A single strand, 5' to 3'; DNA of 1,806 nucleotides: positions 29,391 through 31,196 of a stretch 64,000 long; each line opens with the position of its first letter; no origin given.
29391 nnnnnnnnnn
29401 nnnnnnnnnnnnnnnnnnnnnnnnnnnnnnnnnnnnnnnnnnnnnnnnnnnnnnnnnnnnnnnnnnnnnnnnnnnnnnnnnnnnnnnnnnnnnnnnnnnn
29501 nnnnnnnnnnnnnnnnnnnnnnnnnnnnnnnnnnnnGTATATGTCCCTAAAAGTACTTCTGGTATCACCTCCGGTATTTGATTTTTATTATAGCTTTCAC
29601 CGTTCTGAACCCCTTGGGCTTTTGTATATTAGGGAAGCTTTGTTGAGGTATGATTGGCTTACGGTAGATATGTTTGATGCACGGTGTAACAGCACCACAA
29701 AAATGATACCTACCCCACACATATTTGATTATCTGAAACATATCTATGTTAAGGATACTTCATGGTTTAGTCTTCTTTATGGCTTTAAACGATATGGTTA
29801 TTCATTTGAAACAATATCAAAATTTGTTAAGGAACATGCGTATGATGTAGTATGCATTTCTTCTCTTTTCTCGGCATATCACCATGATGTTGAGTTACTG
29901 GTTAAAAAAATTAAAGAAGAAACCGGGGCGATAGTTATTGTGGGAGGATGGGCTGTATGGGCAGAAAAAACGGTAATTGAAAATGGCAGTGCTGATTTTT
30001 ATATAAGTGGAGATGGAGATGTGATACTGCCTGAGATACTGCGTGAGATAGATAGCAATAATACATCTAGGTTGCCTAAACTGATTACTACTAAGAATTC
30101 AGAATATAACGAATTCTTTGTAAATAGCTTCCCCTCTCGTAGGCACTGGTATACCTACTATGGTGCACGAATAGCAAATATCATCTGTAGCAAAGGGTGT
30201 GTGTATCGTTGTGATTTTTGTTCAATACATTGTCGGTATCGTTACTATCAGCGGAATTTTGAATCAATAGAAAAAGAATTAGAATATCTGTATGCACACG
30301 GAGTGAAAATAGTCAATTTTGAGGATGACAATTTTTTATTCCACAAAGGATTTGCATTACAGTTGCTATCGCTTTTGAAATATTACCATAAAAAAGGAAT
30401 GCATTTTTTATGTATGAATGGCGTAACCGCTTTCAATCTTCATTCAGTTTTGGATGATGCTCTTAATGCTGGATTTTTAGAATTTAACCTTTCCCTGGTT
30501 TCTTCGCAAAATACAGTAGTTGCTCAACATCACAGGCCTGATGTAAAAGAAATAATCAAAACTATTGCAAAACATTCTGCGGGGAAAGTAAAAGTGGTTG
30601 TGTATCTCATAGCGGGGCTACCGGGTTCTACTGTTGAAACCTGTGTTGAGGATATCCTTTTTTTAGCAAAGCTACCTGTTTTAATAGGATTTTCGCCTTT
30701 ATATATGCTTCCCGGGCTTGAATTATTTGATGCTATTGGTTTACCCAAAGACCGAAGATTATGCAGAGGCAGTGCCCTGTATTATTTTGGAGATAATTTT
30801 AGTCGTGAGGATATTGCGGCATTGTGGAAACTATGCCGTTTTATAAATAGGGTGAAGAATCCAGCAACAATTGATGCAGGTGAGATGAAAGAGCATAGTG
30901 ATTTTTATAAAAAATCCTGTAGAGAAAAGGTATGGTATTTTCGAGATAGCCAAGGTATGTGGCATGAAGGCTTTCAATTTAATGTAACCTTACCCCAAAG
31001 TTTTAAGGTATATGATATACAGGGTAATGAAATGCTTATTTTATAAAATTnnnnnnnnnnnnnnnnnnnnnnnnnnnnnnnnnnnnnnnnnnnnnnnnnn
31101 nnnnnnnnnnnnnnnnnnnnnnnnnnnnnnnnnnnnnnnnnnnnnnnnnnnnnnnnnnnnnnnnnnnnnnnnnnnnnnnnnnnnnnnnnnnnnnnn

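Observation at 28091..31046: Extracytoplasmic vWA / cytoplasmic FHA transmembrane protein translationally coupled to a B12-binding radical SAM enzyme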

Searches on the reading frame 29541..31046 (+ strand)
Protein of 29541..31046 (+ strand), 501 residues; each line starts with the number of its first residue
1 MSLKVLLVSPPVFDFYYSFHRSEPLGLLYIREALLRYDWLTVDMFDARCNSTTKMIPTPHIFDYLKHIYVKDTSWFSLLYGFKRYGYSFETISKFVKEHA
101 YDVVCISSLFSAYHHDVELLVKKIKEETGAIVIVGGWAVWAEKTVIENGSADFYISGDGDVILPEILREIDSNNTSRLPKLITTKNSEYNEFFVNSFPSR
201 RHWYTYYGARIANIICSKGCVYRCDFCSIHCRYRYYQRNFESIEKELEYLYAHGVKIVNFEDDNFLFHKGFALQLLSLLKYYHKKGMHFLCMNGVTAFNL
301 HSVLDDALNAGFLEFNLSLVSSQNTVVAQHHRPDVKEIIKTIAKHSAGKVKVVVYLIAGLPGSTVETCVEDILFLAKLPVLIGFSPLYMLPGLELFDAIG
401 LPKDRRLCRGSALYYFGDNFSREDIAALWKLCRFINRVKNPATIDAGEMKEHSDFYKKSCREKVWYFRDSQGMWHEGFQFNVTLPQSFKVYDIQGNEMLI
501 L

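Call 6: search_protein_families(library=pfam, proteins=[window:29541-31046:+], max_evalue=0.01)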
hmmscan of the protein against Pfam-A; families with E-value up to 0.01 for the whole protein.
window:29541-31046:+ (501 aa): 2 families
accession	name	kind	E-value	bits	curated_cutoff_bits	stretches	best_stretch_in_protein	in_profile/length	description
PF04055.27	Radical_SAM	-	2.2e-15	57.6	29.5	1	214-374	1-165/166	Radical SAM superfamily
PF02310.24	B12-binding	-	4.9e-08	33.3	32.1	1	90-166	41-120/121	B12 binding domain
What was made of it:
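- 29541..31046 (+): 501-aa enzyme with an N-terminal Rossmann (B12-binding-like) domain, a radical SAM barrel (C220-x3-C224-x2-C227) and a conserved C-terminal domain of about 100 aa. The family is uncharacterised. Pfam (call 6).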

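Call 7: search_protein_families(library=ncbifam, proteins=[window:29541-31046:+], max_evalue=0.01)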
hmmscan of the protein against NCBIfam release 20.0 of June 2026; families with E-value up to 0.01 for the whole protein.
window:29541-31046:+ (501 aa): 20 families
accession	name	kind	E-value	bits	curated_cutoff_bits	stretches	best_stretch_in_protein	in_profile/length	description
NF038361.1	rSAM_Sden_1168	equivalog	7.7e-22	77.5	575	2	207-397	278-471/560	Sden_1168 family B12-binding radical SAM P-methyltransferase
TIGR04072.2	rSAM_ladder_B12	equivalog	2.5e-18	66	360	1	88-398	46-371/443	lipid biosynthesis B12-binding/radical SAM protein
TIGR04013.1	B12_SAM_MJ_1487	hypoth_equivalog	5.8e-16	58.3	251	1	91-260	33-202/382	TIGR04013 family B12-binding domain/radical SAM domain-containing protein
TIGR04479.1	bcpD_PhpK_rSAM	subfamily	2e-13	49.6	600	1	90-376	100-407/504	PhpK family radical SAM P-methyltransferase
TIGR04367.1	HpnR_B12_rSAM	equivalog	2.9e-10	39.3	650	1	92-259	52-236/490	hopanoid C-3 methylase HpnR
TIGR04295.1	B12_rSAM_oligo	hypoth_equivalog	4.8e-10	38.7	400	1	122-269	95-259/422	TIGR04295 family B12-binding domain-containing radical SAM protein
TIGR02026.1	BchE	equivalog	1.6e-07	30.6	481.35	1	204-264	185-249/497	magnesium-protoporphyrin IX monomethyl ester anaerobic oxidative cyclase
NF033712.0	B12_rSAM_KedN5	subfamily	1.6e-07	29.9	700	1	213-392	197-384/624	KedN5 family methylcobalamin-dependent radical SAM C-methyltransferase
NF040542.1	rSAM_RCCLKC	equivalog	7.6e-07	28.6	450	0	97-191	45-140/423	arsinothricin biosynthesis radical SAM protein ArsL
TIGR04428.1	B12_rSAM_trp_MT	equivalog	2.6e-06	26.1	500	1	206-268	211-275/558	tryptophan 2-C-methyltransferase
TIGR00089.1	TIGR00089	subfamily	5.4e-06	25.5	251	1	127-368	68-308/429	MiaB/RimO family radical SAM methylthiotransferase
TIGR01125.1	TIGR01125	equivalog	8.3e-06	25.1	356.95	1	111-368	50-306/432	30S ribosomal protein S12 methylthiotransferase RimO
TIGR04014.1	B12_SAM_MJ_0865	equivalog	5.3e-05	22.2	360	1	85-257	24-208/434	methyl-coenzyme M reductase glutamine C-methyltransferase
TIGR03471.1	HpnJ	equivalog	9.5e-05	21.4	577.6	1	212-397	198-385/472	hopanoid biosynthesis associated radical SAM protein HpnJ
TIGR03975.1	rSAM_ocin_1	subfamily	0.00017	20.2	281.85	1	93-175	121-206/606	RiPP maturation radical SAM C-methyltransferase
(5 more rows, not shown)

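Call 9: find_homologous_proteins(query=window:29541-31046:+)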
Query window:29541-31046:+ (501 aa): 248 proteins with E <= 0.001 among 8000 candidates; the best 120 are listed.
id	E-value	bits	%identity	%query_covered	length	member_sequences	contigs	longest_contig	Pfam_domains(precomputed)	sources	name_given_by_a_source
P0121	0.0e+0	1172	100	100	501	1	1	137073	PF04055.28,PF02310.25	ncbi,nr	ncbi:MAG: radical SAM protein [Spirochaetes bacterium]|nr:radical SAM protein [Spirochaetota bacteri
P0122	5.2e-262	888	75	99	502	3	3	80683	PF04055.28,PF02310.25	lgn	-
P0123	2.9e-252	856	71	100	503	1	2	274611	PF04055.28,PF02310.25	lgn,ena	-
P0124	7.5e-249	845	71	99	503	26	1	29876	PF04055.28,PF02310.25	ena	-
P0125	1.3e-244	831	70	100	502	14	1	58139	PF04055.28,PF02310.25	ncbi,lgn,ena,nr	ncbi:MAG TPA: radical SAM protein [Spirochaetota bacterium]|nr:radical SAM protein [Spirochaetota ba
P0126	1.9e-242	824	70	99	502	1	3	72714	PF04055.28,PF02310.25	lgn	-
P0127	4.0e-240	816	69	99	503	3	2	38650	PF04055.28,PF02310.25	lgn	-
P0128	2.3e-238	810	68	99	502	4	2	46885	PF04055.28,PF02310.25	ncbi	-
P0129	1.9e-235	800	68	99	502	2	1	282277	PF04055.28,PF02310.25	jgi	jgi:hypothetical protein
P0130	1.6e-212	725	61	100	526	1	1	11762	PF04055.28,PF02310.25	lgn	-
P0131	3.1e-211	721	60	99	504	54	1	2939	PF04055.28,PF02310.25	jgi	-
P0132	5.7e-146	505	65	70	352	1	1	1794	PF04055.28,PF02310.25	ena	-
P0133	1.7e-142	494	46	99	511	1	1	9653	PF04055.28,PF02310.25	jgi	jgi:radical SAM superfamily enzyme YgiQ (UPF0313 family)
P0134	2.8e-139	483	46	97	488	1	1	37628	PF04055.28,PF02310.25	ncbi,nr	ncbi:MAG: radical SAM protein [bacterium]|nr:radical SAM protein [bacterium]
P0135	9.8e-139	481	45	99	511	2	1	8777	PF04055.28,PF02310.25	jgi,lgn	jgi:radical SAM superfamily enzyme YgiQ (UPF0313 family)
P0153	2.2e-125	437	41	100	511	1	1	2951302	PF04055.28,PF02310.25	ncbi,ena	-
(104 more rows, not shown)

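Call 11: find_encoding_contigs(protein=P0153, flank=10000, max_places=2)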
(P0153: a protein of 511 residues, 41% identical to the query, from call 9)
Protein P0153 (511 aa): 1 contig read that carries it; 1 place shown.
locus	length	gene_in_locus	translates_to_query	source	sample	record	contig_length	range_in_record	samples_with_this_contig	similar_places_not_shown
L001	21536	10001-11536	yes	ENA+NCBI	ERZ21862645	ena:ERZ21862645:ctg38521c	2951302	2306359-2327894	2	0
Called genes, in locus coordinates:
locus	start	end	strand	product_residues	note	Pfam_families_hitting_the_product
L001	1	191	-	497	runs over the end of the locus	PF03853:YjeF_N, PF01256:Carb_kinase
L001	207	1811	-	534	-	-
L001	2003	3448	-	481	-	PF00275:EPSP_synthase, PF01817:CM_2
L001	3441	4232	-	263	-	PF00793:DAHP_synth_1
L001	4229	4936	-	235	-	PF01138:RNase_PH, PF03725:RNase_PH_C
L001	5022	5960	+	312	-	-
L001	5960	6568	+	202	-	PF00551:Formyl_trans_N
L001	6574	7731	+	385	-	PF14827:dCache_3 (weak)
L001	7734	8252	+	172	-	PF00436:SSB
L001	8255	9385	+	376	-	PF04055:Radical_SAM, PF06969:HemN_C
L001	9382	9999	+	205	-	PF01351:RNase_HII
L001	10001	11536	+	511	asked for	PF02310:B12-binding, PF04055:Radical_SAM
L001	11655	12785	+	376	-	PF16697:Yop-YscD_cpl, PF00498:FHA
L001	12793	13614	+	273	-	-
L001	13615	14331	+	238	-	PF08501:Shikimate_dh_N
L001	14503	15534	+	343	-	PF13793:Pribosyltran_N, PF00156:Pribosyltran, PF14681:UPRTase (weak), PF14572:Pribosyl_synth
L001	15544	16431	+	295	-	PF01259:SAICAR_synt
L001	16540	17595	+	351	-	-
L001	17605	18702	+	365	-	-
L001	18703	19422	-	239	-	PF03740:PdxJ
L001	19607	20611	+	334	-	-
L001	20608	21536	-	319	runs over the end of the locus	PF00144:Beta-lactamase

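Call 14: find_related_loci(query=A1, collection=genome_contigs, flank=10000)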
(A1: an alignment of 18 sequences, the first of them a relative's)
Query A1 (501 aa) in genome_contigs; peptide patterns used: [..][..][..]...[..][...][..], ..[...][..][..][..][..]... (x = any residue, [..] = any of these).
318 stretches matched a pattern; 162 encode a relative of the query (tblastn E <= 1e-3); the best 80 are kept; 79 distinct loci.
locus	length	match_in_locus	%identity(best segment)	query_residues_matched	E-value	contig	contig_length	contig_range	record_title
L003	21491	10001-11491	74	1-496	0e+0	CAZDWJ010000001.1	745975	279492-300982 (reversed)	MAG TPA_asm: uncultured Leptospira sp. isolate binchicken_co40_101 genome assembly, contig: NODE_3_length_745975_cov_9.5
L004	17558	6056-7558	70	1-500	0e+0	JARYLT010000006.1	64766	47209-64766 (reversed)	MAG: Spirochaetota bacterium isolate A05DMB-I-13 NODE_6_length_64766_cov_4.370929, whole genome shotgun sequence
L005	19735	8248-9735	68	1-495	0e+0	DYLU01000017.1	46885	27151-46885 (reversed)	MAG TPA_asm: Leptospira biflexa isolate SulCav_AS07-7_37_12 SulCav_AS07_7_652_length_46885_cov_7_546914, whole genome sh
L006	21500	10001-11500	60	1-496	0e+0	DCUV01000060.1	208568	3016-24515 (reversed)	MAG TPA_asm: Spirochaetia bacterium UBA2205 UBA2205_contig_23723, whole genome shotgun sequence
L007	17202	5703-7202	60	1-496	0e+0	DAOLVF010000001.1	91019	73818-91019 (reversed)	MAG TPA_asm: Spirochaetota bacterium isolate AMR_MDS_4586 NODE_273_length_91019_cov_33.147718, whole genome shotgun sequ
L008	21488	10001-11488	68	1-495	0e+0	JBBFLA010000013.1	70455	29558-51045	MAG: Spirochaetota bacterium isolate Uz-U4-13 NODE_13_length_70455_cov_13.334565, whole genome shotgun sequence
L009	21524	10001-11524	43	4-499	2e-145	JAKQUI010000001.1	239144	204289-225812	MAG: Spirochaetota bacterium isolate USST_maxbin.066 k141_1001765, whole genome shotgun sequence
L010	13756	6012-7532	45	2-498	9e-135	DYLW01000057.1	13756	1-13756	MAG TPA_asm: Leptospira biflexa isolate SulCav_AS07-7_3_45_27 SulCav_AS07_7_4420_length_13756_cov_16_735202, whole genom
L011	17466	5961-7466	43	3-495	1e-131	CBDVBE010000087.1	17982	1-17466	MAG TPA_asm: uncultured bacterium isolate SRR22302353_binner13_Refined_44 genome assembly, contig: ERZ25073599.1228, who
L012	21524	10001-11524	41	3-501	4e-131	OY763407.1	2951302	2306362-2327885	MAG: bacterium isolate 9fabd71c-f4bc-49f2-be01-8067ea32d293 genome assembly, chromosome: 1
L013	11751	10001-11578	40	3-495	1e-126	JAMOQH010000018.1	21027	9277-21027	MAG: bacterium isolate 4559-240_metabat2_scaf2bin.066 4559-240_scaffold_1263_c1, whole genome shotgun sequence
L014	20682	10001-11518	41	3-500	5e-125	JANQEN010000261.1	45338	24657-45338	MAG: Chitinivibrionales bacterium isolate PL23a_bin.29 k99_380734, whole genome shotgun sequence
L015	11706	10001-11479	41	1-488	9e-124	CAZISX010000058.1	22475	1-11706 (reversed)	MAG TPA_asm: uncultured Spirochaetales bacterium isolate binchicken_co113_125 genome assembly, contig: NODE_2557_length_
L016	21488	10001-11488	42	4-495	4e-123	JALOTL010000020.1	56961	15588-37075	MAG: Spirochaetes bacterium isolate Prado232 scaffold_266, whole genome shotgun sequence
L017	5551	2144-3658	42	3-498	1e-122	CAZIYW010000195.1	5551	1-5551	MAG TPA_asm: uncultured Fibrobacterota bacterium isolate binchicken_co256_1030 genome assembly, contig: NODE_45947_lengt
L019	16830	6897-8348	40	3-481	4e-109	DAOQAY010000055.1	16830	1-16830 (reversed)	MAG TPA_asm: bacterium isolate AMR_MDS_1250 NODE_3620_length_16830_cov_6.732221, whole genome shotgun sequence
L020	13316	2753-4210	39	3-482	2e-108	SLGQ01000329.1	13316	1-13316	MAG: Candidatus Sumerlaeota bacterium isolate CSSed165cm_107 CSSed16-5cm-15187, whole genome shotgun sequence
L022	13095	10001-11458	39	1-484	4e-106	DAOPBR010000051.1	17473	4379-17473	MAG TPA_asm: Spirochaetota bacterium isolate AMR_MDS_3480 NODE_3329_length_17473_cov_23.330405, whole genome shotgun seq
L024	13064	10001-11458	40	2-481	2e-105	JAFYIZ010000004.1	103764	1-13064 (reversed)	Bacterium isolate RGIG7134 Water_buffalos_Abomasum-4__c74798, whole genome shotgun sequence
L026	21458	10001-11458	41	2-481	6e-105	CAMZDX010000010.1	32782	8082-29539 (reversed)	MAG TPA_asm: uncultured bacterium isolate SRR10912534_bin.77_metaWRAP_v1.3_MAG genome assembly, contig: ERZ14210014.1485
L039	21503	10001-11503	42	1-495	1e-125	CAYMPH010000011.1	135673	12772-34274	MAG TPA_asm: uncultured Leptospirales bacterium isolate SRP302447_co4_227 genome assembly, contig: NODE_432_length_13567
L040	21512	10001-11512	43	1-498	4e-131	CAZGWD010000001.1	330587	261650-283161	MAG TPA_asm: uncultured Leptospirales bacterium isolate SRP302447_co4_375 genome assembly, contig: NODE_92_length_330587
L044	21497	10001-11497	41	1-495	1e-119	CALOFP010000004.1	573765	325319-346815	MAG: uncultured bacterium isolate LOGT_bin.0225 genome assembly, contig: contig_32236, whole genome shotgun sequence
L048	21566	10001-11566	38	1-498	5e-111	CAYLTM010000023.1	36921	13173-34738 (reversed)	MAG TPA_asm: uncultured Leptospirales bacterium isolate binchicken_co113_256 genome assembly, contig: NODE_1219_length_3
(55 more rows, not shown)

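Call 19: search_protein_families(library=pfam, proteins=[L024:9380-9991:+, L020:2322-2753:+, L022:9330-10001:+, L016:9374-9973:+, L010:4875-6005:+, L019:5650-6897:+, L024:8777-9355:+, L014:9709-9990:+, L048:9648-9977:+, L009:8692-9636:-], max_evalue=0.001)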
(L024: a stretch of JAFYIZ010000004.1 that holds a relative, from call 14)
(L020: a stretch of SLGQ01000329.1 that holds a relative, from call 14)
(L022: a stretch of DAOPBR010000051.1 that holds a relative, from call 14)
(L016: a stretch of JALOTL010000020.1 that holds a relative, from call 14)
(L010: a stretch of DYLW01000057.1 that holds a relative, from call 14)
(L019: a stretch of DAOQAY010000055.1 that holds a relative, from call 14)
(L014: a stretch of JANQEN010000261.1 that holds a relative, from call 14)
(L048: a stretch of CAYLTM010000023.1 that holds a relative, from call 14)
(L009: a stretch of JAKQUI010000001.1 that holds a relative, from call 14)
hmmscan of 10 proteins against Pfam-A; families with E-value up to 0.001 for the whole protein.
L024:9380-9991:+ (204 aa): 1 family
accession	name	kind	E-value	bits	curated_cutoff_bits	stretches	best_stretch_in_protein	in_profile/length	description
PF01195.25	Pept_tRNA_hydro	-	5.4e-61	206.1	27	1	17-201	1-183/183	Peptidyl-tRNA hydrolase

L020:2322-2753:+ (144 aa): 1 family
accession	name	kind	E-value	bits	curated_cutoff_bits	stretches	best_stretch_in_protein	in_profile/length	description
PF02502.23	LacAB_rpiB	-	1.3e-57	194.1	24.7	1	3-140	1-138/138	Ribose/Galactose Isomerase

L022:9330-10001:+ (224 aa): 1 family
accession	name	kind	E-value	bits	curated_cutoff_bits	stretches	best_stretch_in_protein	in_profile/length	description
PF10719.14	ComFB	-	1.1e-18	67.5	25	1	4-85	1-82/83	Late competence development protein ComFB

L016:9374-9973:+ (200 aa): 1 family
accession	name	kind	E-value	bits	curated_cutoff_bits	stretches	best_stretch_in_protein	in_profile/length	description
PF09997.14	DUF2238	-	9.8e-59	197.7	26.4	1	39-179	1-140/140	Predicted membrane protein (DUF2238)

L010:4875-6005:+ (377 aa): 0 families

L019:5650-6897:+ (416 aa): 7 families
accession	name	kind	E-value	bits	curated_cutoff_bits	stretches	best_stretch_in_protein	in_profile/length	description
PF03486.20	HI0933_like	-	1.3e-79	267.6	50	1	9-405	2-243/244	HI0933-like protein Rossmann domain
PF22780.1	HI0933_like_1st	-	1.2e-26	94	27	1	197-350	2-163/165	HI0933-like protein barrel and H2TH domain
PF00890.30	FAD_binding_2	-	5.3e-08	32.9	20.4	1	11-56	3-49/414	FAD binding domain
PF13738.12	Pyr_redox_3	-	2.4e-07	30.8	30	1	12-175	2-140/305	Pyridine nucleotide-disulphide oxidoreductase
PF01266.30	DAO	-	7.7e-05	22.8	27.9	0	10-42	2-35/353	FAD dependent oxidoreductase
PF13450.12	NAD_binding_8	-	0.00011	22.9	21.9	1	12-44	1-34/68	NAD(P)-binding Rossmann-like domain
PF01946.23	Thi4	-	0.00091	19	26.2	0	7-42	17-54/235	Thi4 family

L024:8777-9355:+ (193 aa): 2 families
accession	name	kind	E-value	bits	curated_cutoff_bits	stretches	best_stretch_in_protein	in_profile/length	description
PF01386.24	Ribosomal_L25p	-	2.2e-22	79.7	23.6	1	12-99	1-82/82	Ribosomal L25p family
PF14693.11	Ribosomal_TL5_C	-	5.3e-19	68.8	27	1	107-188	1-82/84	Ribosomal protein TL5, C-terminal domain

L014:9709-9990:+ (94 aa): 0 families

L048:9648-9977:+ (110 aa): 0 families

L009:8692-9636:- (315 aa): 1 family
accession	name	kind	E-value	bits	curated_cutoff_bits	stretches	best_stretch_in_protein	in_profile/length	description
PF03547.23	Mem_trans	-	1.1e-07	31.3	25.7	1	61-298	59-336/343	Membrane transport protein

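Call 20: search_protein_families(library=pfam, proteins=[L019:8438-10102:+, L019:10125-12059:+, L039:11661-12188:+, L039:12188-13693:+, L014:11557-12831:+, L044:11591-12751:+, L001:11655-12782:+, L024:11457-12038:-, L026:11475-12329:-, L010:7556-9229:-], max_evalue=0.001)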
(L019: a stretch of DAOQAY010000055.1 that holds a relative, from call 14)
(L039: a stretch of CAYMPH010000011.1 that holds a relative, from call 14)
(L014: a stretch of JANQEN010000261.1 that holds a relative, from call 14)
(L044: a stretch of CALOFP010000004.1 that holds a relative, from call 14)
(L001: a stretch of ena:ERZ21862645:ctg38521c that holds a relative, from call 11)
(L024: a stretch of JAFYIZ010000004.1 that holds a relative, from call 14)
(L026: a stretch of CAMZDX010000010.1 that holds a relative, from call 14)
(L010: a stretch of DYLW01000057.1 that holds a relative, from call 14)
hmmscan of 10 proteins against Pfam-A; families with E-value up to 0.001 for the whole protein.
L019:8438-10102:+ (555 aa): 1 family
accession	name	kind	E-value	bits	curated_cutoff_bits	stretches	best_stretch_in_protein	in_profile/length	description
PF01391.23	Collagen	-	1.3e-07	31.7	27.2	1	54-106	1-53/60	Collagen triple helix repeat (20 copies)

L019:10125-12059:+ (645 aa): 2 families
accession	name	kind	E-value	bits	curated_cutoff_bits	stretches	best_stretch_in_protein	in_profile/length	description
PF13229.12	Beta_helix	-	3.2e-11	43.6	25.9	1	361-481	12-113/158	Right handed beta helix region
PF02415.23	Chlam_PMP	-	6.2e-07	29.5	20.6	0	364-379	1-16/19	Chlamydia polymorphic membrane protein (Chlamydia_PMP) repeat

L039:11661-12188:+ (176 aa): 1 family
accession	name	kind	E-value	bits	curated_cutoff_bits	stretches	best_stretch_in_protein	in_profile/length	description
PF02572.21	CobA_CobO_BtuR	-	1e-58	198.8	25.7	1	6-175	2-171/172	ATP:corrinoid adenosyltransferase BtuR/CobO/CobP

L039:12188-13693:+ (502 aa): 0 families

L014:11557-12831:+ (425 aa): 2 families
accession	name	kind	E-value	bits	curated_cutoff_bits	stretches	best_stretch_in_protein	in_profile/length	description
PF00188.32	CAP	-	1.2e-18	68.5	21.1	1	96-218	11-117/117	Cysteine-rich secretory protein family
PF18962.6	Por_Secre_tail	-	0.00056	20.6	27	0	354-413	7-67/75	Secretion system C-terminal sorting domain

L044:11591-12751:+ (387 aa): 1 family
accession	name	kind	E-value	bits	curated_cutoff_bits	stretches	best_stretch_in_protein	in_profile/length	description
PF04607.23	RelA_SpoT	-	0.00013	22.6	27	0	182-361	4-112/113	Region found in RelA / SpoT proteins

L001:11655-12782:+ (376 aa): 2 families
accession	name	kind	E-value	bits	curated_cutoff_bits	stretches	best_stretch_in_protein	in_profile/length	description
PF00498.31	FHA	-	1.1e-17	64.7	20.7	1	42-107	2-67/67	FHA domain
PF16697.10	Yop-YscD_cpl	-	1.2e-13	51.6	33.2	1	24-114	3-91/94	Inner membrane component of T3SS, cytoplasmic domain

L024:11457-12038:- (194 aa): 1 family
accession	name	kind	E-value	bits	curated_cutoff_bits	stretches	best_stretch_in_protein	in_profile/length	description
PF02417.20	Chromate_transp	-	4.3e-49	167.2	28.6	1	12-181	2-166/166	Chromate transporter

L026:11475-12329:- (285 aa): 13 families
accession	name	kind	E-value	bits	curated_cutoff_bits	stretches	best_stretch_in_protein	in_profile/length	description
PF05175.20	MTS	-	2.4e-16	60.3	23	1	114-209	27-122/170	Methyltransferase small domain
PF17827.6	PrmC_N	-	9.7e-15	55.3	23.4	1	13-80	2-70/71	PrmC N-terminal domain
PF13847.12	Methyltransf_31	-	1.4e-10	41.5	27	1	117-247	2-110/145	Methyltransferase domain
PF13649.12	Methyltransf_25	-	1.7e-08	35.4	27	1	122-204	1-85/97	Methyltransferase domain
PF08242.18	Methyltransf_12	-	3.4e-06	28.1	30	1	123-192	1-72/98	Methyltransferase domain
PF13489.12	Methyltransf_23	-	6.7e-06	26.4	27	1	112-192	16-88/164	Methyltransferase domain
PF07669.17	Eco57I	-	2.8e-05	24.7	25.3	1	175-244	69-130/171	Eco57I restriction-modification methylase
PF03602.21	Cons_hypoth95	-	3e-05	24.2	24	1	108-203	30-131/182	Conserved hypothetical protein 95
PF08241.18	Methyltransf_11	-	0.00014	22.9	21.2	0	123-192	1-67/95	Methyltransferase domain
PF10294.15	Methyltransf_16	-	0.00015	22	21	1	107-162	33-90/174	Lysine methyltransferase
PF01209.24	Ubie_methyltran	-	0.00017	21.5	20.1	1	114-177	43-106/233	ubiE/COQ5 methyltransferase family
PF06325.19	PrmA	-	0.00052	20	22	0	117-192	160-233/296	Ribosomal protein L11 methyltransferase (PrmA)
PF11599.14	AviRa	-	0.00058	19.8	25.7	0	106-164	38-100/232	RRNA methyltransferase AviRa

L010:7556-9229:- (558 aa): 2 families
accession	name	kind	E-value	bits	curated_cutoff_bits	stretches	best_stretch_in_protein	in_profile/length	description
PF13598.12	DUF4139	-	1.9e-37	129.4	31.8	1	249-549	1-204/205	Domain of unknown function (DUF4139)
PF13600.11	DUF4140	-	3.4e-15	56.7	27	1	57-152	1-95/98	N-terminal domain of unknown function (DUF4140)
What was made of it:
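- On Class B (cobalamin-dependent) radical SAM enzymes: The only soft hint is a corrinoid adenosyltransferase gene next to the orthologue in L039/L040 (call 20).
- One unrelated lineage (L001/L012) has a different FHA protein 119 nt downstream of the rSAM orthologue (calls 11, 20). An FHA protein also follows the rSAM orthologue in L001/L012 (calls 11, 20). Orthologues are spread across phyla next to housekeeping genes such as pth, L25, rpiB and RNase HII (calls 14, 19, 20).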
